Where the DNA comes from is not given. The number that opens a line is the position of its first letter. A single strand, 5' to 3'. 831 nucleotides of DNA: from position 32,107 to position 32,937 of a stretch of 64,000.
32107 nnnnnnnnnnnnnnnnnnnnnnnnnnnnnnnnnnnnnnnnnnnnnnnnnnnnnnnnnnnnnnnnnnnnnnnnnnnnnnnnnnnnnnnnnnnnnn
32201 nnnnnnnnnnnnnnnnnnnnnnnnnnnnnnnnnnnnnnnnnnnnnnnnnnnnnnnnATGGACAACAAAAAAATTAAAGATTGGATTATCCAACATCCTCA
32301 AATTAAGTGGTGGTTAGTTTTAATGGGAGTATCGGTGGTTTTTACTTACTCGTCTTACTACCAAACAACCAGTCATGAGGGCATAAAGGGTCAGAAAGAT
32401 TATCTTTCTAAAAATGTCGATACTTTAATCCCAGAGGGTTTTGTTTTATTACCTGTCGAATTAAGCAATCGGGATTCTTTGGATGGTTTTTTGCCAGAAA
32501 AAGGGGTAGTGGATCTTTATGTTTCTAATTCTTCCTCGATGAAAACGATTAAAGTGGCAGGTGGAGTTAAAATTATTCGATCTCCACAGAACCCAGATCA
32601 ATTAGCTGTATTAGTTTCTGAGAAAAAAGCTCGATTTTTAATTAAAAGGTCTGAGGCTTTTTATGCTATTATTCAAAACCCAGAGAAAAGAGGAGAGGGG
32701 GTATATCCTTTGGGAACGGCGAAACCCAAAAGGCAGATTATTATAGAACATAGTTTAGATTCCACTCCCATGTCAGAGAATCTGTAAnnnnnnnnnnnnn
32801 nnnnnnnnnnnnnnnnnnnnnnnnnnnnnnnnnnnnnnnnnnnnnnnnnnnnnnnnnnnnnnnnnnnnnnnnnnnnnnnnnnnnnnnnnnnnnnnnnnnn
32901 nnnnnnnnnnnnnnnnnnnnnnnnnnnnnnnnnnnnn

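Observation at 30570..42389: ~12-kb AT-rich accessory block as a candidate novel cell-surface system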

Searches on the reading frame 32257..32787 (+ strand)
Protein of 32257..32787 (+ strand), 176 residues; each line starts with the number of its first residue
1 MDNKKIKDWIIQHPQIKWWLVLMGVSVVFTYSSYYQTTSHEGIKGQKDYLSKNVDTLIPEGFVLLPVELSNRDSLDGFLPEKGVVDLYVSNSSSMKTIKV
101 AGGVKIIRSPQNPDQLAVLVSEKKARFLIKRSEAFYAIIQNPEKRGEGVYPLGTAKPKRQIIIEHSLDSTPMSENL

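Call 3: search_protein_families(library=pfam, max_evalue=0.01, proteins=[window:32257-32787:+])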
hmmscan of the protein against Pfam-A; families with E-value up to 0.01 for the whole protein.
window:32257-32787:+ (176 aa): 0 families

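Call 80: search_solved_structures(query=A5, max_evalue=10, show_alignments=2)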
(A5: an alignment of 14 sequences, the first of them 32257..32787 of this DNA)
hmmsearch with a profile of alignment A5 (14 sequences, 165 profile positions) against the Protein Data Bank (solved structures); distinct sequences matched with E-value up to 10: 1.
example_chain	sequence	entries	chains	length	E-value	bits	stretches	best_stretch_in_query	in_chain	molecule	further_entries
1zbt_A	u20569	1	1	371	1.3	11.9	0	80-108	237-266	Peptide chain release factor 1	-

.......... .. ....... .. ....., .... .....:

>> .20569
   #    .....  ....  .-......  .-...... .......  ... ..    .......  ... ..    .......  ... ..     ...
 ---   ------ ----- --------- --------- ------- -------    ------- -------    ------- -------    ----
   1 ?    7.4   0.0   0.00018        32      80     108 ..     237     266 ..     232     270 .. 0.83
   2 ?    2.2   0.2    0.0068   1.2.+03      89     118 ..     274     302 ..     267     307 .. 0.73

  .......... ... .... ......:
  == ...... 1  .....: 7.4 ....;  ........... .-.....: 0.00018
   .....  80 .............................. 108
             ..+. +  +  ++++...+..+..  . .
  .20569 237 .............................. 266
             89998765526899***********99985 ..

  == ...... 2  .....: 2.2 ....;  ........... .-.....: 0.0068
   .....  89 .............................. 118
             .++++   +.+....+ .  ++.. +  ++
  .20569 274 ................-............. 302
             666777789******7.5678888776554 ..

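Call 100: search_protein_families(library=ncbifam, max_evalue=1, proteins=[window:32257-32787:+])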
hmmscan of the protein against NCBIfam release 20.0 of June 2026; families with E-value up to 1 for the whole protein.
window:32257-32787:+ (176 aa): 0 families
